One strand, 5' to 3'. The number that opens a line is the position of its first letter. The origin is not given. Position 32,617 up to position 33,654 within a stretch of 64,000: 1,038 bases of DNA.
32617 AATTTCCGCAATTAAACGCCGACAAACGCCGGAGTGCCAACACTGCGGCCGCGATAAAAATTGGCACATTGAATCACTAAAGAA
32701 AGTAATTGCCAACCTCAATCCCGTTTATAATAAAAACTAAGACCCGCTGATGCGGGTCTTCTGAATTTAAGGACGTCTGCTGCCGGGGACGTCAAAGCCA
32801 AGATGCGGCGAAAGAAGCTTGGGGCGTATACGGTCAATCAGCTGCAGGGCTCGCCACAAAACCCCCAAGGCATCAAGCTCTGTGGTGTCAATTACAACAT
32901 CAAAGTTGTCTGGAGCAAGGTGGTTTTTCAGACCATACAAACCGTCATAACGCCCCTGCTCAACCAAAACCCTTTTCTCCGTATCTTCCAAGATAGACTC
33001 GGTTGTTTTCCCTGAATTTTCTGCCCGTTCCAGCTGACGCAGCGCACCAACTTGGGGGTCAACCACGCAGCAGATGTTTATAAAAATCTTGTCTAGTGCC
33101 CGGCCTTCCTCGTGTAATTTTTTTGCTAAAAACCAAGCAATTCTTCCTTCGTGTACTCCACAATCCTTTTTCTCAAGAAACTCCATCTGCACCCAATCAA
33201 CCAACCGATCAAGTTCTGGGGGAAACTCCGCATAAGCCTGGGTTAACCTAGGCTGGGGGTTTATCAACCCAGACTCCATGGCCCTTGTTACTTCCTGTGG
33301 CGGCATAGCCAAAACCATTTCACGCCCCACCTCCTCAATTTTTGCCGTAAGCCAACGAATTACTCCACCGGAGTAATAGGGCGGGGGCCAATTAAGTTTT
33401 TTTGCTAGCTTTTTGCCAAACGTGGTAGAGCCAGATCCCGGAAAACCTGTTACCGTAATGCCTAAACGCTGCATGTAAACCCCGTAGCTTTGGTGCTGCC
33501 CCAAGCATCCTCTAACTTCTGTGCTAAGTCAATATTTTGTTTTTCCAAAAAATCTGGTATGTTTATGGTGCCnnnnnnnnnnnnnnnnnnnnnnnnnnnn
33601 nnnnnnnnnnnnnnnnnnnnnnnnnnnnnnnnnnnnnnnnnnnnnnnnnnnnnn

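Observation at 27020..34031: Dense nucleotide-salvage or modification island with duplicated deoxyribosyltransferase-like genes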

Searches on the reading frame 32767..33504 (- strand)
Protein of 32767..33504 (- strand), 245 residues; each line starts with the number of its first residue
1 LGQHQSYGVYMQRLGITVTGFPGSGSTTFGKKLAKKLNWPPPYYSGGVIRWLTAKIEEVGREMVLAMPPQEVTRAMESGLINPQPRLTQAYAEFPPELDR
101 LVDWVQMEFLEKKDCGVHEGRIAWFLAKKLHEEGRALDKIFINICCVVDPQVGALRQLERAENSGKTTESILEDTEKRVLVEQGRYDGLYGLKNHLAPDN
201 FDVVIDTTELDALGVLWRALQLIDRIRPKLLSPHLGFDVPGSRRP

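Call 3: search_protein_families(library=pfam, proteins=[window:32767-33504:-], max_evalue=0.1)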
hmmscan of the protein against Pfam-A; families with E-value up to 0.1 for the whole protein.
window:32767-33504:- (245 aa): 3 families
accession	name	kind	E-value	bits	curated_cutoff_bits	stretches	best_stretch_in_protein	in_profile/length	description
PF13189.12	Cytidylate_kin2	-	4.1e-06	27.5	28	1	16-208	2-175/176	Cytidylate kinase-like family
PF13238.12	AAA_18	-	0.00073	20.4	29.4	1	16-52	1-31/128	AAA domain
PF13207.12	AAA_17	-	0.011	16.4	27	1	19-50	1-31/136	AAA domain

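Call 4: search_protein_families(library=ncbifam, proteins=[window:32767-33504:-], max_evalue=0.1)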
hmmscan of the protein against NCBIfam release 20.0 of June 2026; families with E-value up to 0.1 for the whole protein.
window:32767-33504:- (245 aa): 7 families
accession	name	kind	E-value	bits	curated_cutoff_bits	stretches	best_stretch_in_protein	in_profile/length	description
TIGR02173.1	cyt_kin_arch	equivalog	3.9e-12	46.5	102.1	2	89-212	48-158/169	(d)CMP kinase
TIGR03574.1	selen_PSTK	equivalog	0.011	15.3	290.5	1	16-38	2-24/249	L-seryl-tRNA(Sec) kinase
NF010555.0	PRK13949.1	equivalog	0.012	15.7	180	1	16-40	4-28/175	shikimate kinase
NF040667.1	hom_kin_desulfo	exception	0.013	15.4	197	1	16-39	3-26/163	homoserine kinase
NF003012.0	PRK03839.1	equivalog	0.047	13.7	152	0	16-38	3-25/180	putative kinase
NF010248.0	PRK13695.1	equivalog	0.089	12.5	156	0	14-38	4-28/180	NTPase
NF004861.0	PRK06217.1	equivalog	0.092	12.1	203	0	16-39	4-27/183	hypothetical protein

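Call 48: search_solved_structures(query=window:32767-33504:-, max_evalue=0.01, show_alignments=1)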
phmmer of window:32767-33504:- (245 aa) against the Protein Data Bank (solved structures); distinct sequences matched with E-value up to 0.01: 0.

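Call 51: search_protein_families(library=phrogs, proteins=[window:32767-33504:-], max_evalue=0.01)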
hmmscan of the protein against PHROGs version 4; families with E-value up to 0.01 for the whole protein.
window:32767-33504:- (245 aa): 1 family
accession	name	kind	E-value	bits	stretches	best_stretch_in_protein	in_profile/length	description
phrog_10255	-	other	0.0095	16.7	0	15-40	3-28/230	kinase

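Call 52: search_protein_families(library=padloc, proteins=[window:32767-33504:-], max_evalue=0.01)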
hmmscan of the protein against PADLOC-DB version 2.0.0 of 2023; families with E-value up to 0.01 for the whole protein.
window:32767-33504:- (245 aa): 0 families
